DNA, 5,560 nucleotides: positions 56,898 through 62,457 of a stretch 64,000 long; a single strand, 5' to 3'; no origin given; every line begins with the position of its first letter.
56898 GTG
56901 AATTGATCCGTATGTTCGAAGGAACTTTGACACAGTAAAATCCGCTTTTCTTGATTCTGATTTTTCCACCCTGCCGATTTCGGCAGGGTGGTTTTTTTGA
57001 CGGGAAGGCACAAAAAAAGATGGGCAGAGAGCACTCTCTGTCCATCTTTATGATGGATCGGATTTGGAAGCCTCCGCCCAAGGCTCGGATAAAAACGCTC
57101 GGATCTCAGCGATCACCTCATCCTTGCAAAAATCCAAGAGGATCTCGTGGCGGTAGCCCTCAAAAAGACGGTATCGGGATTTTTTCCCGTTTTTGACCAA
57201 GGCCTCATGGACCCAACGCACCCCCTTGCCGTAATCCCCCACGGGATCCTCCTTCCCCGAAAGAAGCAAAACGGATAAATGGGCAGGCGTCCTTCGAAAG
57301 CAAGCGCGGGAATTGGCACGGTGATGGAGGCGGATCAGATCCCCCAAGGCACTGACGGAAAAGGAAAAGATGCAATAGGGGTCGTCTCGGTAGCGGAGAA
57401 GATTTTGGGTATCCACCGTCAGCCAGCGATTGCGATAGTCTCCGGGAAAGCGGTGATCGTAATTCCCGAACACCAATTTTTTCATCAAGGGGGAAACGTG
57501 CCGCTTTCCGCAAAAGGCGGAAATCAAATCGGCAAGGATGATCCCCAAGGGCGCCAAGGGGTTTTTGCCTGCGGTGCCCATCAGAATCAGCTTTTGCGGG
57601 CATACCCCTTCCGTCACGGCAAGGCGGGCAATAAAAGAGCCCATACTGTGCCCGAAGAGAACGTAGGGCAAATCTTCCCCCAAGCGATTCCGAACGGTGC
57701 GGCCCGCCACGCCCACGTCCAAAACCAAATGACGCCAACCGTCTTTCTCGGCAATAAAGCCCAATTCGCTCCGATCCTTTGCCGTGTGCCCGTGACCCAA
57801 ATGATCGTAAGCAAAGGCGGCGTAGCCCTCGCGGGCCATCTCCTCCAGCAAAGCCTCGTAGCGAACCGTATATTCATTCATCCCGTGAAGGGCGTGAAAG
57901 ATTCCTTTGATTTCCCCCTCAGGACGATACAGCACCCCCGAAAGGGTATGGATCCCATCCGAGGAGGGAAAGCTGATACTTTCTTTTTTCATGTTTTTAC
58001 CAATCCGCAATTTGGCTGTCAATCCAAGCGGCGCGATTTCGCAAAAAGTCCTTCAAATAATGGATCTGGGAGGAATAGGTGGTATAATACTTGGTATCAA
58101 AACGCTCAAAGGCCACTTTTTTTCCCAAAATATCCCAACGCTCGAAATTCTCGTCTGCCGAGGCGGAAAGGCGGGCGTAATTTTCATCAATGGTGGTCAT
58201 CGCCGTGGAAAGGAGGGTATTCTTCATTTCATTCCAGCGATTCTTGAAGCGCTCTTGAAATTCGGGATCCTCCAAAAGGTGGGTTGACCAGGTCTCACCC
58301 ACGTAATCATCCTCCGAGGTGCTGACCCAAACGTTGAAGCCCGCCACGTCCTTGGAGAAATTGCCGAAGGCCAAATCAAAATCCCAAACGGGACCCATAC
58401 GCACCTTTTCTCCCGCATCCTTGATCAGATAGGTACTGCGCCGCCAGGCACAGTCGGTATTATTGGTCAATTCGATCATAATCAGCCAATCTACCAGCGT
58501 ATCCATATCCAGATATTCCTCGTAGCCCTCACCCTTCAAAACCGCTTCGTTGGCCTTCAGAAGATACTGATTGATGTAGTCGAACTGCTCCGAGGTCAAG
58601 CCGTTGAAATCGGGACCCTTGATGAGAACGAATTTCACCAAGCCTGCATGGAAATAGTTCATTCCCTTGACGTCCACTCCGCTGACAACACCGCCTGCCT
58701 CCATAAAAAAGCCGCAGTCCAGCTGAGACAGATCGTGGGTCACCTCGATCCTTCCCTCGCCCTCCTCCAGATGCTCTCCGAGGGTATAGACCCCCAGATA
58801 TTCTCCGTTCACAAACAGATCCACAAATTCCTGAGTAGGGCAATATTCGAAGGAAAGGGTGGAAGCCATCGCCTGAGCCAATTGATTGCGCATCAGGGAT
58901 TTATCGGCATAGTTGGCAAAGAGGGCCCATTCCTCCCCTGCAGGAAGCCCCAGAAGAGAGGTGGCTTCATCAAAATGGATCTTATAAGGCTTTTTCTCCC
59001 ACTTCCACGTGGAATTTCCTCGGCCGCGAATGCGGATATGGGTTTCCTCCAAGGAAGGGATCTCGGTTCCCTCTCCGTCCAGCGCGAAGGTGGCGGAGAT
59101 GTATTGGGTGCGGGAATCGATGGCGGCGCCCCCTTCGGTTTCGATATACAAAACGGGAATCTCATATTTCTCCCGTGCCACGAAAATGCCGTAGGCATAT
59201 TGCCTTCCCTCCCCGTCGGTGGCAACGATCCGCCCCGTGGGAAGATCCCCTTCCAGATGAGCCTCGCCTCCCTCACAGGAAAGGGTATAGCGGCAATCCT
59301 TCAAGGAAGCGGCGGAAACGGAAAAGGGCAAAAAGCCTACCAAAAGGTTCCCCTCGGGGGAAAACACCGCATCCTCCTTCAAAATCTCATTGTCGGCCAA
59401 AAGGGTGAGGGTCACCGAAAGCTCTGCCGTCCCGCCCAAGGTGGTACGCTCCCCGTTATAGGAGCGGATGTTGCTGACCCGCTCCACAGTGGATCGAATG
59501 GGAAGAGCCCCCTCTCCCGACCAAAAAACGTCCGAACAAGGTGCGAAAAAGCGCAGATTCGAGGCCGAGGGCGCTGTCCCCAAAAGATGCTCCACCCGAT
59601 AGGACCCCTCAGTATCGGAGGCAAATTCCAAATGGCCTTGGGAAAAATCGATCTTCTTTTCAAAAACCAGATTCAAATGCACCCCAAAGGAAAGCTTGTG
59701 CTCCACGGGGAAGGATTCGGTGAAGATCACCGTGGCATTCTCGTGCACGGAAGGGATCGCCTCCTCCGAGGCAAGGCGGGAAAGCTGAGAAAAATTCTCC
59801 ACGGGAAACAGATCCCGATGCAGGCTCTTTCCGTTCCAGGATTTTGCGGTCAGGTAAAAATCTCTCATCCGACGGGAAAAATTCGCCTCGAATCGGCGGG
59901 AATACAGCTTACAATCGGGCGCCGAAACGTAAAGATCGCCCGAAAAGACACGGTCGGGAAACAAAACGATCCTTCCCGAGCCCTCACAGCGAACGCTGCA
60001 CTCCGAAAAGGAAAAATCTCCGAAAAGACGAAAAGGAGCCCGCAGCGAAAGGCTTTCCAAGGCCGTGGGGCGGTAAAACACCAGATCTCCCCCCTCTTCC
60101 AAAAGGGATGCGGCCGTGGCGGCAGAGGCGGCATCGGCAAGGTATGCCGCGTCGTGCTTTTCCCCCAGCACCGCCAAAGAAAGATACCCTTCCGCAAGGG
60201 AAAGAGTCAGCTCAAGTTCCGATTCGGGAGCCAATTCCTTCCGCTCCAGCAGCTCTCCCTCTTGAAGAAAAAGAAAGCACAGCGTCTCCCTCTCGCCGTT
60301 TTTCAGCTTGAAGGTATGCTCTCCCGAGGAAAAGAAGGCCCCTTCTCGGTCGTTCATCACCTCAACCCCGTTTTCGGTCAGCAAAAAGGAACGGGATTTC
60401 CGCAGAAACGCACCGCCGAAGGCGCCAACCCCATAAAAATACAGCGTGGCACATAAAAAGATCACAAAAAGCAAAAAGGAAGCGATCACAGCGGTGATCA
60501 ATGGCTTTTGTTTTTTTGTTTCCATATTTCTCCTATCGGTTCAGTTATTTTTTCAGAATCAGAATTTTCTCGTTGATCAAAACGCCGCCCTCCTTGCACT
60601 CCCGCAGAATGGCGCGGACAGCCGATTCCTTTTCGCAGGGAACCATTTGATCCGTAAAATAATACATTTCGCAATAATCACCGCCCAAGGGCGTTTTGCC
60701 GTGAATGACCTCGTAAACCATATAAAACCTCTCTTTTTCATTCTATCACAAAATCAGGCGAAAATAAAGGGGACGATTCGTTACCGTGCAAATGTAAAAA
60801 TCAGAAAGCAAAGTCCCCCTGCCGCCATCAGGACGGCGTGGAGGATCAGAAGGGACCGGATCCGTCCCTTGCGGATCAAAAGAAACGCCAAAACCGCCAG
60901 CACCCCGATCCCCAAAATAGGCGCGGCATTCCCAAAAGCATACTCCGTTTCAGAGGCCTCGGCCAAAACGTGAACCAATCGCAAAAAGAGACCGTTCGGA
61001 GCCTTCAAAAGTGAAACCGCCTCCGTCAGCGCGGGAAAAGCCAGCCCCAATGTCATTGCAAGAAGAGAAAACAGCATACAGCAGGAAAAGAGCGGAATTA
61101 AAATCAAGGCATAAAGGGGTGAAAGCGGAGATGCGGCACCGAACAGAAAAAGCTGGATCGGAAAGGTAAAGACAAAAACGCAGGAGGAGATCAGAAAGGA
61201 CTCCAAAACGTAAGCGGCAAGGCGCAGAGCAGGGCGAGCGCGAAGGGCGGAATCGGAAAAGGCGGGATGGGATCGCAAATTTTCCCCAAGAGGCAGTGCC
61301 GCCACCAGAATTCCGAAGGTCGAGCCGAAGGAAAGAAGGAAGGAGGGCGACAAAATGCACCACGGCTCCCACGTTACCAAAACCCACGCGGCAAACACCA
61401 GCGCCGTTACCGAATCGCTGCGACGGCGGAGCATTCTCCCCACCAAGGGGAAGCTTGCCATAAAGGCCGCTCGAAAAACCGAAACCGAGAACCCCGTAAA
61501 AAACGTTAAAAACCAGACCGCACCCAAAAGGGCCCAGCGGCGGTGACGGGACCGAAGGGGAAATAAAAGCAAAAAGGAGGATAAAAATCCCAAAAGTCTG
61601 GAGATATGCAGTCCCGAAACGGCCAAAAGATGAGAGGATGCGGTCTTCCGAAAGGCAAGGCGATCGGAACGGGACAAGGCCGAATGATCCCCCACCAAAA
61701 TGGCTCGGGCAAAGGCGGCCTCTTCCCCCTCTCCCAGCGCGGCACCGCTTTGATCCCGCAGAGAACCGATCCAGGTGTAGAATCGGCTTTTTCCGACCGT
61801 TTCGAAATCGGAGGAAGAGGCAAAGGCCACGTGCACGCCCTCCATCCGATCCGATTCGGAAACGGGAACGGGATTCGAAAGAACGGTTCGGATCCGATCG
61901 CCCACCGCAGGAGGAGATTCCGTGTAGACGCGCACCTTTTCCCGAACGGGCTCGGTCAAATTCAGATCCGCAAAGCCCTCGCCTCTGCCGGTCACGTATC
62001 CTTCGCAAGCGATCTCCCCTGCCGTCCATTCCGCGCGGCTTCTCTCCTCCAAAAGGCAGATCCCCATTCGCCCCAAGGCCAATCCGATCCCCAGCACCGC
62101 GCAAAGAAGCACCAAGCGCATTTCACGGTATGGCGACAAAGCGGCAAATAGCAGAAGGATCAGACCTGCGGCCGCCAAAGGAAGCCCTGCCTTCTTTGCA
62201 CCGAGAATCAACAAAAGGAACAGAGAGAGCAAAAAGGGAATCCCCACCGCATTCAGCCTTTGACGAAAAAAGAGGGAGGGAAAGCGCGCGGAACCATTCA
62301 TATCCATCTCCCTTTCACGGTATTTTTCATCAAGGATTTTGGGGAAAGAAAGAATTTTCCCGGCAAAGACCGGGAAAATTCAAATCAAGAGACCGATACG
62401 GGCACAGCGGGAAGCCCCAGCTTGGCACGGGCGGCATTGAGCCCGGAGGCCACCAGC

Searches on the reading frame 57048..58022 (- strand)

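Call 14: search_protein_families(library=pfam, proteins=[window:57048-58022:-], max_evalue=0.001)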
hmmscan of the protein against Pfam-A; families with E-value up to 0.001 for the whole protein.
window:57048-58022:- (324 aa): 4 families
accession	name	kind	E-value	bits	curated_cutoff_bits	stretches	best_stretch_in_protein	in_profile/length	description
PF12146.15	Hydrolase_4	-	7.8e-36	124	27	1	37-297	2-237/239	Serine aminopeptidase, S33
PF00561.26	Abhydrolase_1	-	1.9e-09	38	25.8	1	45-143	6-92/245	alpha/beta hydrolase fold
PF12697.13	Abhydrolase_6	-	1.1e-08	36.5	26.3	1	45-303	4-214/217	Alpha/beta hydrolase family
PF00975.26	Thioesterase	-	0.0006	20.5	26.4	0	110-149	59-101/226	Thioesterase domain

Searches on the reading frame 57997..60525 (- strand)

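Call 14: search_protein_families(library=pfam, proteins=[window:57997-60525:-], max_evalue=0.001)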
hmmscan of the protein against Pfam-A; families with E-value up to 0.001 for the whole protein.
window:57997-60525:- (842 aa): 1 family
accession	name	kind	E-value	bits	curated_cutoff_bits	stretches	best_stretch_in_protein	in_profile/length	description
PF08757.17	CotH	-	3.3e-54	185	23.8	1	499-835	1-322/322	CotH kinase protein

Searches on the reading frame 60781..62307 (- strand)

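Call 14: search_protein_families(library=pfam, proteins=[window:60781-62307:-], max_evalue=0.001)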
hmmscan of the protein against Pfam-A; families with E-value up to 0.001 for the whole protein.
window:60781-62307:- (508 aa): 1 family
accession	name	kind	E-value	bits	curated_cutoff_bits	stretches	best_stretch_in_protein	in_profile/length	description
PF03772.21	Competence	-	5.5e-45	154.3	23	1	203-480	1-267/270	Competence protein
